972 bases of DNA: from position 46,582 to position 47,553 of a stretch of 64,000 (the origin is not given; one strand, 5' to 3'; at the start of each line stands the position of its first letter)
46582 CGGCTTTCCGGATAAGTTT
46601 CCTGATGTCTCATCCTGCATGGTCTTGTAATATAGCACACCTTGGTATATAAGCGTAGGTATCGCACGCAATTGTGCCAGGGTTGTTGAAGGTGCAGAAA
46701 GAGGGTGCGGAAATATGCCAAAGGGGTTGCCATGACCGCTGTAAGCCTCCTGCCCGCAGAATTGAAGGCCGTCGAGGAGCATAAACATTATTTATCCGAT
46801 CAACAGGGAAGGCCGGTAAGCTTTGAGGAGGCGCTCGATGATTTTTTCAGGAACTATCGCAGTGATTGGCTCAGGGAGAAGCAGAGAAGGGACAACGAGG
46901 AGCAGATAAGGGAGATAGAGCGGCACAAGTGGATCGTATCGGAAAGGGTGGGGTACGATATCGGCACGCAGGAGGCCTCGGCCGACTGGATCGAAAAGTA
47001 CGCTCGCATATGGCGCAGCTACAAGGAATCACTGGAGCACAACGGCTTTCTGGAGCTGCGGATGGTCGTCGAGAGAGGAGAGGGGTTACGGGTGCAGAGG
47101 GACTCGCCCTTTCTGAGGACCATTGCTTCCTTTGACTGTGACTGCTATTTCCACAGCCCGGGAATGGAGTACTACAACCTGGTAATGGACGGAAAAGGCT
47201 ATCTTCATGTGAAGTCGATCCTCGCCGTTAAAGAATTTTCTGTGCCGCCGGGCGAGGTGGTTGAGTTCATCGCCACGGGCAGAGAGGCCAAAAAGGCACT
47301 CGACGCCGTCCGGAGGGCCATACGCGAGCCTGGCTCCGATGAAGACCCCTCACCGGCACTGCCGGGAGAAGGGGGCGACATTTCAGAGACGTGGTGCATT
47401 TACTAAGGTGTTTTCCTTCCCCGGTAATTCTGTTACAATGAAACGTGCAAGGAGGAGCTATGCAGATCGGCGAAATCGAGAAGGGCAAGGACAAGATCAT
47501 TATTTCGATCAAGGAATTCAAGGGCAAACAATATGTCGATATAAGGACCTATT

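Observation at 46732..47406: DUF4032-like repeats fused to a His15-less HPr domain (Crh-like regulator)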

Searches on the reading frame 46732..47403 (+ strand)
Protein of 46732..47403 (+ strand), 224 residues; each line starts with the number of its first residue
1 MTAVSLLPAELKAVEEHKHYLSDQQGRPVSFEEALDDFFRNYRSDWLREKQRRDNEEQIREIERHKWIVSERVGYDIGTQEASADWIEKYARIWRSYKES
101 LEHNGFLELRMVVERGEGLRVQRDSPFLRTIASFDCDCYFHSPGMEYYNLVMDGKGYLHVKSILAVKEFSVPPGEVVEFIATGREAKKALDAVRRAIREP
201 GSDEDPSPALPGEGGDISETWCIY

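Call 3: search_protein_families(library=pfam, proteins=[window:46732-47403:+], max_evalue=10)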
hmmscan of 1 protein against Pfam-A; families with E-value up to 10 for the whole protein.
window:46732-47403:+ (224 aa): 2 families
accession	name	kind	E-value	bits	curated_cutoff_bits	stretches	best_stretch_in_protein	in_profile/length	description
PF13224.11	DUF4032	-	3.2e-09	37.3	23.8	2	51-89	123-161/163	Domain of unknown function (DUF4032)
PF00381.24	PTS-HPr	-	6e-05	23.5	23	1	118-198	12-80/81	PTS HPr component phosphorylation site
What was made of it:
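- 46744..46887 (+): Repeat 1 of the helical module (residues ~5-52; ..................................). One of the two DUF4032 stretches (call 3).
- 46888..47031 (+): Repeat 2 of the helical module (residues ~53-100; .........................................). Best DUF4032 stretch, residues 51-89 on profile positions 123-161 of 163 (call 3).
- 47044..47334 (+): HPr-fold domain (residues ~105-201). Pfam PTS-HPr over residues 118-198 (call 3).
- On PTS HPr family (PF00381 / TIGR01003): Pfam: 23.5 bits against a cut-off of 23, just met (call 3).
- On Crh-type regulator: It is a two-domain protein (call 3).
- On DUF4032 (PF13224): Only profile positions ~123-161 are matched, twice (call 3).
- Checked: It also finds PTS-HPr at residues 118-198 (23.5 bits against a cut-off of 23) (call 3).
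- Domain calls: Pfam DUF4032 (two stretches) plus PTS-HPr (call 3). The Pfam score is barely above the cut-off (call 3).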

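Call 4: search_protein_families(library=ncbifam, proteins=[window:46732-47403:+], max_evalue=10)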
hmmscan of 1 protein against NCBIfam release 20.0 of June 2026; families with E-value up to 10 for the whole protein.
window:46732-47403:+ (224 aa): 7 families
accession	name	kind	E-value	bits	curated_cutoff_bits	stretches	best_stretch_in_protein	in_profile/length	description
NF041319.1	PTS-HPr_Halo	equivalog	1.8e-05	25.1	140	1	114-199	8-85/87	phosphocarrier protein HPr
TIGR01003.1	PTS_HPr_family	subfamily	0.004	17.1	47.9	1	151-197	36-81/82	HPr family phosphocarrier protein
NF010354.0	PRK13782.1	equivalog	0.014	15.4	123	1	157-197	41-81/85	HPr family phosphocarrier protein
NF010351.0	PRK13779.1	equivalog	0.054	12.3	766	1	159-198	459-498/503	bifunctional PTS system fructose-specific transporter subunit IIA/HPr protein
NF010352.0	PRK13780.1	equivalog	0.058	13.3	110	1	158-199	42-83/88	phosphocarrier protein HPr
NF008319.0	PRK11109.1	equivalog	0.064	12.5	302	1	149-198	321-369/376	fused PTS fructose transporter subunit IIA/HPr protein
NF047782.1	blaOXA-1327_like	exception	0.085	12.1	590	1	58-84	57-83/285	OXA-1327 family class D beta-lactamase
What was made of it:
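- On PTS HPr family (PF00381 / TIGR01003): TIGR01003: 17.1 against 47.9, not met (call 4).
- Closest known: HPr / NPr phosphocarrier proteins of the PTS. Different: It fails the TIGR01003 cut-off (17.1 against 47.9, call 4).
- Checked: NCBIfam HPr models hit weakly: TIGR01003 scores 17.1 against a cut-off of 47.9 (call 4).
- The window protein does not (17.1, call 4).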

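Call 5: search_solved_structures(query=window:46732-47403:+, max_evalue=10, show_alignments=3)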
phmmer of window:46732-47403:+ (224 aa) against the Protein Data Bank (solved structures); distinct sequences matched with E-value up to 10: 11.
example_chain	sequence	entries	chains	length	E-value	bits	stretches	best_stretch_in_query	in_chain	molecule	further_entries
1y4y_A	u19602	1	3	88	0.26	14.1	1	152-201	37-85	Phosphocarrier protein HPr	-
1y50_A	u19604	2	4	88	0.27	14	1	152-201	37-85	Phosphocarrier protein HPr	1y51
3i0w_A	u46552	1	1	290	0.48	13.2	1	67-133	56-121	8-oxoguanine-DNA-glycosylase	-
3i0x_A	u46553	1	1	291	0.48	13.2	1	67-133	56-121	8-oxoguanine-DNA-glycosylase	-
3f10_A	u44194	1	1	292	0.48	13.2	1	67-133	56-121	8-oxoguanine-DNA-glycosylase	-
3f0z_A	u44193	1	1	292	0.49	13.2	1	67-133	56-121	8-oxoguanine-DNA-glycosylase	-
9wh1_A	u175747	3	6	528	0.52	13.1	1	96-193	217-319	Anti-bacteriophage protein A/HamA C-terminal domain-containing protein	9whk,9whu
3ihs_A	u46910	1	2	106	1.3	11.8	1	126-194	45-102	Phosphocarrier protein HPr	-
3oqm_S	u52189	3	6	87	1.4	11.7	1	149-202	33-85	Phosphocarrier protein HPr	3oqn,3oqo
2fep_S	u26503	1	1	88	1.4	11.6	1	149-202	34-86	Phosphocarrier protein HPr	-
1jem_A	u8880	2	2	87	1.9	11.2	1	149-202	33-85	HISTIDINE CONTAINING PROTEIN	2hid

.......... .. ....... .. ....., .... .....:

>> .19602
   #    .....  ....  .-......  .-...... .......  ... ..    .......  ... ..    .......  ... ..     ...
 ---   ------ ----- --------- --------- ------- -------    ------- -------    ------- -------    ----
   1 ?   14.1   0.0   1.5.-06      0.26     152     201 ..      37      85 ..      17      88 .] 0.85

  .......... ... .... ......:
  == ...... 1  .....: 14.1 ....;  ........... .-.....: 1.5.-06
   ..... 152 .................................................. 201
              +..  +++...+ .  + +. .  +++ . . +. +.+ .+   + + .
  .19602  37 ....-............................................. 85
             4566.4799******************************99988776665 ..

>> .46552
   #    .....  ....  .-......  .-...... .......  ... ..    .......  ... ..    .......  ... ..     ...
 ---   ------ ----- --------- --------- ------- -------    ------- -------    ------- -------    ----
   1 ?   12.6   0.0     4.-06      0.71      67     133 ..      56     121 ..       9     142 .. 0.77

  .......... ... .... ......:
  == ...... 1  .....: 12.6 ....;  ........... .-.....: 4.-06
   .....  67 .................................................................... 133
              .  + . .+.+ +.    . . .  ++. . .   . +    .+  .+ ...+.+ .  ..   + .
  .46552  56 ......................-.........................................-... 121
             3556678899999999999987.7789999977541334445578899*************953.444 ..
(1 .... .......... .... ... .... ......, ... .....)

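Call 7: find_homologous_proteins(query=window:46732-47403:+, max_evalue=0.001)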
Query window:46732-47403:+ (224 aa): 22 proteins with E <= 0.001 among 503 candidates.
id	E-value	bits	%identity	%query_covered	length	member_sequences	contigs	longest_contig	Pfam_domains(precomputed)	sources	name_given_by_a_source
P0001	3.5e-149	513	100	100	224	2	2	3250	PF13224.12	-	-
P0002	2.0e-87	311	69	88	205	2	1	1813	PF13224.12,PF00381.25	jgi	jgi:phosphotransferase system HPr-like phosphotransfer protein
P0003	1.8e-68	249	54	88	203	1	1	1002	PF13224.12,PF00381.25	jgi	jgi:phosphotransferase system HPr-like phosphotransfer protein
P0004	5.3e-66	240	54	89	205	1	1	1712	PF13224.12,PF00381.25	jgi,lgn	-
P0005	7.7e-65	237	55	87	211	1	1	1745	PF13224.12,PF00381.25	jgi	jgi:phosphocarrier protein HPr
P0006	2.0e-64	235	52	90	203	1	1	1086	PF13224.12,PF00381.25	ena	-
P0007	2.9e-64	235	54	89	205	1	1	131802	PF13224.12,PF00381.25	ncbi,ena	-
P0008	5.8e-64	234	54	88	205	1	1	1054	PF13224.12,PF00381.25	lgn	-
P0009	1.2e-63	233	52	91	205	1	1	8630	PF13224.12,PF00381.25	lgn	-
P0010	1.9e-63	232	53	89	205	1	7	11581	PF13224.12,PF00381.25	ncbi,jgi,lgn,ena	ncbi:MAG: HPr family phosphocarrier protein [Syntrophorhabdales bacterium]|jgi:phosphocarrier protei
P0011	3.0e-63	231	54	89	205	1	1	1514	PF13224.12,PF00381.25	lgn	-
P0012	4.3e-63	231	53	90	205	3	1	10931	PF13224.12,PF00381.25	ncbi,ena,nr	ncbi:MAG TPA: HPr family phosphocarrier protein [Syntrophorhabdales bacterium]|nr:HPr family phospho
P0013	1.3e-62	229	54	89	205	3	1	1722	PF13224.12,PF00381.25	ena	-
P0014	2.1e-62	229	53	87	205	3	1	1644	PF13224.12,PF00381.25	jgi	jgi:phosphocarrier protein HPr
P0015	3.1e-62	228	54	88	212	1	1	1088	PF13224.12,PF00381.25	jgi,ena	-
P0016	3.3e-61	225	54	83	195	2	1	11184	PF13224.12,PF00381.25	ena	-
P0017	4.4e-61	224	54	85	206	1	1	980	PF13224.12,PF00381.25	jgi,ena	-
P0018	2.9e-54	202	49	88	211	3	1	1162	PF13224.12,PF00381.25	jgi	jgi:phosphotransferase system HPr (HPr) family protein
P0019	3.3e-52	195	46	89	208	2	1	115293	PF13224.12,PF00381.25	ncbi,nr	ncbi:MAG TPA: HPr family phosphocarrier protein [Opitutaceae bacterium]|nr:HPr family phosphocarrier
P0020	3.0e-46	176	42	90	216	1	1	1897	PF13224.12,PF00381.25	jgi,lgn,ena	-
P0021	2.0e-43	167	42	87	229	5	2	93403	PF13224.12,PF00381.25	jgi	-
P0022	4.1e-40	156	43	88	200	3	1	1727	PF00381.25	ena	-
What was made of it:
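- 46732..47406 (+): Complete CDS (224 aa plus stop) for the two-domain protein. It has 22 close homologue clusters (call 7).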

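Call 11: find_encoding_contigs(protein=P0007, flank=10000, max_places=3)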
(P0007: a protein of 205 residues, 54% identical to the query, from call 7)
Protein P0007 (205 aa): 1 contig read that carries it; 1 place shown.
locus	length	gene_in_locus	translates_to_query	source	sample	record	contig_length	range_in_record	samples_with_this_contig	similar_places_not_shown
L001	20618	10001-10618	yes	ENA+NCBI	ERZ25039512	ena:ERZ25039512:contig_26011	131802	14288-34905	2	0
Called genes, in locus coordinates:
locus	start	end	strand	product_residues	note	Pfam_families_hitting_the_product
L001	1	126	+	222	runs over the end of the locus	PF02463:SMC_N (faint), PF00005:ABC_tran, PF13304:AAA_21 (faint)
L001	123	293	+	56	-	-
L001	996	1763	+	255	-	PF12704:MacB_PCD, PF02687:FtsX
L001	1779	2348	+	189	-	PF01022:HTH_5, PF12802:MarR_2 (faint), PF12840:HTH_20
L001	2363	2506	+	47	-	-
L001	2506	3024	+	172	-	PF12801:Fer4_5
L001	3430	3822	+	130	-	PF07813:LTXXQ (weak), PF13801:Metal_resist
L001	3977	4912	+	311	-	-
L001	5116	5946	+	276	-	PF01925:TauE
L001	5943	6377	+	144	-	PF07843:DUF1634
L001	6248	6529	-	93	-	-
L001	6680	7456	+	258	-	PF02673:BacA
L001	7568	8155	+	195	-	PF14235:DUF4337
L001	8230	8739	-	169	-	PF12225:DUF5981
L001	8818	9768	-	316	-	PF02219:MTHFR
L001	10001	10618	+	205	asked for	PF13224:DUF4032 (faint), PF00381:PTS-HPr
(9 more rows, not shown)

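Call 12: find_encoding_contigs(protein=P0019, flank=10000, max_places=3)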
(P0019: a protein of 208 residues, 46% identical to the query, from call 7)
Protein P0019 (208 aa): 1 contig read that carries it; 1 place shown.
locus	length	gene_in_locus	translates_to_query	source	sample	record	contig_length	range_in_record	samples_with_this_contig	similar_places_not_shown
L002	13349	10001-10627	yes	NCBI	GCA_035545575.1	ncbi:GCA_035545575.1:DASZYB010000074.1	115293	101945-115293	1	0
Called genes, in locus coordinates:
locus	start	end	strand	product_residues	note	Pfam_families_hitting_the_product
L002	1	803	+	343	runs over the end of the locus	PF00248:Aldo_ket_red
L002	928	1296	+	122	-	PF00903:Glyoxalase (faint)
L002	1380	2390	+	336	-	PF01408:GFO_IDH_MocA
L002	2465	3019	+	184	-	-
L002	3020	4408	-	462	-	PF07690:MFS_1, PF00854:PTR2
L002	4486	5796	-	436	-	PF14583:Pectate_lyase22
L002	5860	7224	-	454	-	PF21254:AGA-YXIM_GBD (faint), PF00657:Lipase_GDSL, PF13472:Lipase_GDSL_2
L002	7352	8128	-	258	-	-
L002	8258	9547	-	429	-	PF13433:Peripla_BP_5, PF13458:Peripla_BP_6, PF01094:ANF_receptor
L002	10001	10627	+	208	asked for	PF13224:DUF4032 (faint), PF00381:PTS-HPr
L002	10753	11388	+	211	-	PF03848:TehB (weak), PF08241:Methyltransf_11 (faint), PF13649:Methyltransf_25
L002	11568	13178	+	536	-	PF13180:PDZ_2 (weak), PF17820:PDZ_6 (weak)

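Call 13: find_encoding_contigs(protein=P0021, flank=10000, max_places=3)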
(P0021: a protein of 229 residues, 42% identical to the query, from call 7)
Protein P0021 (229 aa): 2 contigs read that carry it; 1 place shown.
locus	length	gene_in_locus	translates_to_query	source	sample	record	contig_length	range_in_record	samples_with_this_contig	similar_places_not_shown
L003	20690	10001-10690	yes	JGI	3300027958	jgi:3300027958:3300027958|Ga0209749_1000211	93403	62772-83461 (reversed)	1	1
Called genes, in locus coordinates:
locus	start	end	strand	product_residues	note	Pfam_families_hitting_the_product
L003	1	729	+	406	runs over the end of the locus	-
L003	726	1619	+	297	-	PF01408:GFO_IDH_MocA (weak)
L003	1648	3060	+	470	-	PF04616:Glyco_hydro_43 (faint)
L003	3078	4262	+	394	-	PF00202:Aminotran_3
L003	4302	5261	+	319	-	PF01408:GFO_IDH_MocA, PF03447:NAD_binding_3 (faint), PF02894:GFO_IDH_MocA_C, PF22725:GFO_IDH_MocA_C3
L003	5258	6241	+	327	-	PF08240:ADH_N, PF00107:ADH_zinc_N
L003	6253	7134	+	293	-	PF01261:AP_endonuc_2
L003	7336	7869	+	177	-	PF05598:DUF772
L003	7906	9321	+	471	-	-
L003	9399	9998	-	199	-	PF00588:SpoU_methylase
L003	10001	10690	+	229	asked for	PF13224:DUF4032 (faint), PF00381:PTS-HPr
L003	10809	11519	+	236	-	PF13428:TPR_14 (faint), PF09976:TPR_21 (faint), PF13174:TPR_6 (faint)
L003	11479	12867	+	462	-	PF00919:UPF0004, PF04055:Radical_SAM, PF18693:TRAM_2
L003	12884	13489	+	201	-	PF01066:CDP-OH_P_transf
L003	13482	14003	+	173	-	-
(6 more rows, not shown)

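Call 22: predict_structure(alignment_id=A1)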
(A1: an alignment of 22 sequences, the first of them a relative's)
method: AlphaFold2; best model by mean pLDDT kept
length: 224 residues; sequences in the alignment: 22
mean_pLDDT: 83.3   pTM: 0.73
mean pLDDT of the five models: 83.3, 82.2, 79.9, 78.3, 72.2
residues with pLDDT >= 90: 128; 70-90: 62; 50-70: 11; < 50: 23
segments of 3 or more residues with pLDDT < 50: 202-224
pLDDT, mean of each block of 10 residues (from residue 1): 82 92 92 92 94 95 97 97 96 92 94 84 81 90 85 88 65 91 94 82 39 34 29
secondary structure, 60 per line:
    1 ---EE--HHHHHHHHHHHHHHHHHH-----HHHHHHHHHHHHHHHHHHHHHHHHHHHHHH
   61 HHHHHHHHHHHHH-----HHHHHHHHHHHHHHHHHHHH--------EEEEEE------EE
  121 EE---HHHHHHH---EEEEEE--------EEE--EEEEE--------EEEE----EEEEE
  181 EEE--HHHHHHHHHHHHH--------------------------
elements in order: H8-25 H31-73 H79-98 E107-112 E119-122 H126-132 E136-141 E150-152 E155-159 E168-171 E176-183 H186-198
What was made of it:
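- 47044..47334 (+): The AlphaFold2 model has the HPr-type secondary structure (call 22).
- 47335..47403 (+): Unique, probably disordered C-terminal tail (residues 202-224). pLDDT below 50 for residues 202-224 (call 22).
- On PTS HPr family (PF00381 / TIGR01003): AlphaFold2 model (call 22).
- Checked: The AlphaFold2 model (pLDDT 83, pTM 0.73, call 22) gives an HPr-type strand/helix pattern for residues 107-198.
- The AlphaFold2 model is least confident around Ser162 (block 161-170, mean pLDDT 65, call 22). The family-specific insert lies a few residues before Ser162, and the model there is of low confidence (call 22). The fold is predicted confidently (call 22).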

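Call 26: fold_search(model_id=the predicted structure, library=pdb)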
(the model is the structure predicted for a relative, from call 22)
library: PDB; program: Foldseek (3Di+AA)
matches with E <= 10: 518; with E <= 0.001: 6
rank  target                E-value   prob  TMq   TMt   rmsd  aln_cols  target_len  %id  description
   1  7x7h_B                3.4e-04  1.00  0.33  0.78   2.9        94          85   20  Crystal structure of Fructose regulator/Histidine phosphocarrier protein complex from Vibrio cholerae (released 2023-03-15)
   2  3lnw_A                4.1e-04  1.00  0.32  0.75   2.9        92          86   20  Close correlation of protein thermostability and self-buried area rate revealed by crystal structure of HPr from Therm (released 2011-02-16)
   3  3le3_A                5.3e-04  1.00  0.31  0.71   3.1        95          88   19  Crystal structure of apoHPr monomer from Thermoanaerobacter tengcongensis (released 2010-12-15)
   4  3le1_A                7.7e-04  1.00  0.30  0.72   3.1        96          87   19  Crystal structure of apoHPr monomer from Thermoanaerobacter tengcongensis (released 2010-12-15)
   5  3ihs_B                9.3e-04  1.00  0.30  0.74   3.1        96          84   18  Crystal Structure of a Phosphocarrier Protein HPr from Bacillus anthracis str. Ames (released 2009-08-11)
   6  3lfg_B                9.3e-04  1.00  0.31  0.70   3.5        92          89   22  Crystal structure of HPr-C-His from Thermoanaerobacter tengcongensis (released 2010-12-15)
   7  4xwj_B                1.1e-03  1.00  0.32  0.80   3.0        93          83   18  Histidine-containing phosphocarrier protein (HPr) and antisigma factor Rsd complex (released 2015-10-21)
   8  3ihs_A                1.3e-03  1.00  0.31  0.74   3.3        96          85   18  Crystal Structure of a Phosphocarrier Protein HPr from Bacillus anthracis str. Ames (released 2009-08-11)
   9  1kkl_I                1.8e-03  1.00  0.31  0.74   2.9        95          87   18  L.casei HprK/P in complex with B.subtilis HPr (released 2002-08-28)
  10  1cm2                  1.9e-03  1.00  0.32  0.76   3.1        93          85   18  STRUCTURE OF HIS15ASP HPR AFTER HYDROLYSIS OF RINGED SPECIES. (released 2000-05-17)
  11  1kkl_H                2.0e-03  1.00  0.30  0.74   2.7        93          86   17  L.casei HprK/P in complex with B.subtilis HPr (released 2002-08-28)
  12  9s8k_G                2.1e-03  1.00  0.32  0.80   2.6        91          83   16  Structure of glycogen phosphorylase - tetrameric form - in complex with HPr from Escherichia coli (released 2026-04-08)
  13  1poh                  2.3e-03  1.00  0.31  0.75   2.9        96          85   18  THE 2.0 ANGSTROMS RESOLUTION STRUCTURE OF ESCHERICHIA COLI HISTIDINE-CONTAINING PHOSPHOCARRIER PROTEIN HPR: A REDETERMIN (released 1994-01-31)
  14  1ptf                  2.6e-03  1.00  0.32  0.76   2.9        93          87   15  THE 1.6 ANGSTROMS STRUCTURE OF HISTIDINE-CONTAINING PHOSPHOTRANSFER PROTEIN HPR FROM STREPTOCOCCUS FAECALIS (released 1994-01-31)
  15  9s8b_D                3.1e-03  1.00  0.33  0.80   2.6        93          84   17  Structure of glycogen phosphorylase - dimeric form - in complex with HPr from Escherichia coli (released 2026-04-08)
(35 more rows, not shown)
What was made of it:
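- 47044..47334 (+): Foldseek top hits are all HPr structures (call 26).
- On PTS HPr family (PF00381 / TIGR01003): Foldseek against the PDB: top ~30 hits are HPr, Crh or NPr, probability 1.0, TM normalised to target 0.7-0.8 (call 26).
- Closest known: HPr / NPr phosphocarrier proteins of the PTS. Same: Same fold (Foldseek TM 0.7-0.8 to about 30 HPr structures, call 26).
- Checked: Foldseek against the PDB returns about 30 HPr, Crh and NPr structures as top hits (probability 1.0, TM normalised to target 0.7-0.8, call 26).
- HPr fold: AlphaFold2 model and Foldseek (calls 22, 26).
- Tried and rejected: Rejected by Pfam, the AlphaFold2 model and Foldseek (calls 3, 22, 26).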

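Call 28: search_protein_families(library=pfam, alignment_id=A3, max_evalue=0.001)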
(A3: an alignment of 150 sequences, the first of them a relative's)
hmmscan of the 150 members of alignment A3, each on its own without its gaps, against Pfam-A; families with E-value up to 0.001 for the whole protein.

A. member 1, P0001 (224 aa): 2 families
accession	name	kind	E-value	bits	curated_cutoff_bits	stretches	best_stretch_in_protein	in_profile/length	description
PF13224.11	DUF4032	-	3.2e-09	37.3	23.8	1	51-89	123-161/163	Domain of unknown function (DUF4032)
PF00381.24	PTS-HPr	-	6e-05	23.5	23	1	118-198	12-80/81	PTS HPr component phosphorylation site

B. families by the number of members that match (of 150 scanned): 11 families
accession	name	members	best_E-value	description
PF13224.11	DUF4032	76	2.3e-19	Domain of unknown function (DUF4032)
PF00381.24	PTS-HPr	23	1e-18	PTS HPr component phosphorylation site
PF00378.25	ECH_1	1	1.6e-19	Enoyl-CoA hydratase/isomerase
PF16113.10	ECH_2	1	2.7e-14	Enoyl-CoA hydratase/isomerase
PF04233.19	Phage_Mu_F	1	3.9e-14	Phage Mu protein F like protein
PF01527.26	HTH_Tnp_1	1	8.1e-07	Transposase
PF04026.17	SpoVG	1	6.1e-06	SpoVG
PF13384.12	HTH_23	1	5.8e-05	Homeodomain-like domain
PF13022.12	HTH_Tnp_1_2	1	0.00042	Helix-turn-helix of insertion element transposase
PF13518.12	HTH_28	1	0.00068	Helix-turn-helix domain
PF13551.12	HTH_29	1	0.00097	Winged helix-turn helix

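Call 34: find_related_loci(query=A1, collection=genome_contigs, flank=10000)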
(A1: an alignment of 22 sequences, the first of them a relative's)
Query A1 (224 aa) in genome_contigs; peptide patterns used: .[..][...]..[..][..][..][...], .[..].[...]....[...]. (x = any residue, [..] = any of these).
204 stretches matched a pattern; 65 encode a relative of the query (tblastn E <= 1e-3); 65 distinct loci.
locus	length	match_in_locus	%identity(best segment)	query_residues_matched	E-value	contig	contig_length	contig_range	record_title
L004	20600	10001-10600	54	4-203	5e-69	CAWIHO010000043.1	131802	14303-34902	MAG: uncultured delta proteobacterium isolate MFD03726.bin.2.118 genome assembly, contig: contig_26011, whole genome sho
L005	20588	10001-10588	53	4-199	5e-67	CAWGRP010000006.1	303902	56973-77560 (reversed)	MAG: uncultured delta proteobacterium isolate MFD06435.bin.1.188 genome assembly, contig: contig_19691, whole genome sho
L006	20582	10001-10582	51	4-197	1e-62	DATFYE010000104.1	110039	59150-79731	MAG TPA_asm: Syntrophorhabdales bacterium isolate SMAG_U9535 k141_50091, whole genome shotgun sequence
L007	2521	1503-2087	47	5-199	1e-60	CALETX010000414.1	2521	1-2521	MAG: uncultured bacterium isolate R1_Bin_Bin_98_1 genome assembly, contig: c_000000048121, whole genome shotgun sequence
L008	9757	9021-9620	47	3-202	4e-59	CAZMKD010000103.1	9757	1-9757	MAG TPA_asm: uncultured Verrucomicrobiota bacterium isolate binchicken_co165_124 genome assembly, contig: k141_2098884,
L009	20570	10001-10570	43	4-193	8e-58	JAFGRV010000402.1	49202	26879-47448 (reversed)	MAG: Spirochaetales bacterium isolate Zod_Metabat.855 k87_7012053, whole genome shotgun sequence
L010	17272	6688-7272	52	4-198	9e-58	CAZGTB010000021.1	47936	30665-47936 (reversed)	MAG TPA_asm: uncultured Syntrophorhabdus sp. isolate SRP302447_co2_18 genome assembly, contig: NODE_2131_length_47936_co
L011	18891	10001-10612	45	4-207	2e-57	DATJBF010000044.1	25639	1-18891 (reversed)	MAG TPA_asm: Verrucomicrobiia bacterium isolate SMAG_U15347 k141_3783691, whole genome shotgun sequence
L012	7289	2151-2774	44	4-212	4e-57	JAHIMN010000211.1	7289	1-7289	MAG: Verrucomicrobia bacterium isolate KR13_N2.mb.73 KR13_N2.mb.73_k141_278894, whole genome shotgun sequence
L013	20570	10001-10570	48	4-193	8e-57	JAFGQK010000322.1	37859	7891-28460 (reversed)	MAG: Spirochaetales bacterium isolate Zod_Metabat.749 k87_11293912, whole genome shotgun sequence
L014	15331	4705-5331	46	5-211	2e-56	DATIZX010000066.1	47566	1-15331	MAG TPA_asm: Verrucomicrobiia bacterium isolate SMAG_U15312 k141_5782939, whole genome shotgun sequence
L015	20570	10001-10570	47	1-190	1e-56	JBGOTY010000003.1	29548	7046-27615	MAG: Verrucomicrobiia bacterium isolate OBJ_0618_7090110_151 k141_4090907_length_29548_cov_14.0015, whole genome shotgun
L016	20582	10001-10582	45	6-199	2e-56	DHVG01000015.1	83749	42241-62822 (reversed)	MAG TPA_asm: Elusimicrobia bacterium UBA5214 UBA5214_contig_14, whole genome shotgun sequence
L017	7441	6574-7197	44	4-212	2e-56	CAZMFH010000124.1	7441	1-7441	MAG TPA_asm: uncultured Verrucomicrobiota bacterium isolate SRP263991_co7_842 genome assembly, contig: NODE_21616_length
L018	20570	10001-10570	46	4-193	3e-56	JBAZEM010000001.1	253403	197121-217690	MAG: Kiritimatiellia bacterium isolate SO_2017_LW3_126 NODE_48_length_253403_cov_8.189959_LW162_2017, whole genome shotg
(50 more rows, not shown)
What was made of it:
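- Family spread: found in 65 species-level MAG genomes (call 34).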
